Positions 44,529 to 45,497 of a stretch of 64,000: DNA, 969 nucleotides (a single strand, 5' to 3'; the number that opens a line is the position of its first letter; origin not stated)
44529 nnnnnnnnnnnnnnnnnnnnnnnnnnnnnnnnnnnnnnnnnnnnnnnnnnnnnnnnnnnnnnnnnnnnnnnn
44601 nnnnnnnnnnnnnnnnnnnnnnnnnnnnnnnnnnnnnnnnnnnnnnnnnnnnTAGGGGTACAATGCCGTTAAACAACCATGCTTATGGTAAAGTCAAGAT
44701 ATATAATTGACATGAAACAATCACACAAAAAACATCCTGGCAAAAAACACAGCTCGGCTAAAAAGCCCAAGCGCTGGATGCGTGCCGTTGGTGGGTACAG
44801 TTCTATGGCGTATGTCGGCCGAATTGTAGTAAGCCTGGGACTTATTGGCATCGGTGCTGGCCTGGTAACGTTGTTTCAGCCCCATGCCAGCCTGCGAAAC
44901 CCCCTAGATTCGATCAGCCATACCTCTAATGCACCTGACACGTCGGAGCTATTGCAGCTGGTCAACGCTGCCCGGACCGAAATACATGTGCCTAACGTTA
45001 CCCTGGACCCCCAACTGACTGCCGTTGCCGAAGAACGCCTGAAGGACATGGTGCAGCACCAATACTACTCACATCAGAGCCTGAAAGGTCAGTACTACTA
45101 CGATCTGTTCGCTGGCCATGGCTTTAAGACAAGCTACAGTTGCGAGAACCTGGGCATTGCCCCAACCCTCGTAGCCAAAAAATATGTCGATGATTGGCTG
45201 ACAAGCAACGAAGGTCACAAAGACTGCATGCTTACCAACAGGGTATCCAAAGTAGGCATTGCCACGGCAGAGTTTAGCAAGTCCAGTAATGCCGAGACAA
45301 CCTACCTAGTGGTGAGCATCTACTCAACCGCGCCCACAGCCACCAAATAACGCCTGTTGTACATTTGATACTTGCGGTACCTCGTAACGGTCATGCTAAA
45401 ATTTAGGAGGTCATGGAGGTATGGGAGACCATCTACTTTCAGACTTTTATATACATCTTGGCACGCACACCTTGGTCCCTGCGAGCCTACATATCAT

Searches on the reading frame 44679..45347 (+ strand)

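Call 20: search_protein_families(library=pfam, proteins=[window:44679-45347:+], max_evalue=0.001)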
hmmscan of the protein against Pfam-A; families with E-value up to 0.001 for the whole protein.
window:44679-45347:+ (223 aa): 1 family
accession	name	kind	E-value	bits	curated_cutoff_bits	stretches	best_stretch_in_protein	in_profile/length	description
PF00188.32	CAP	-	1.3e-11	45.8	21.1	1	92-211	1-114/117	Cysteine-rich secretory protein family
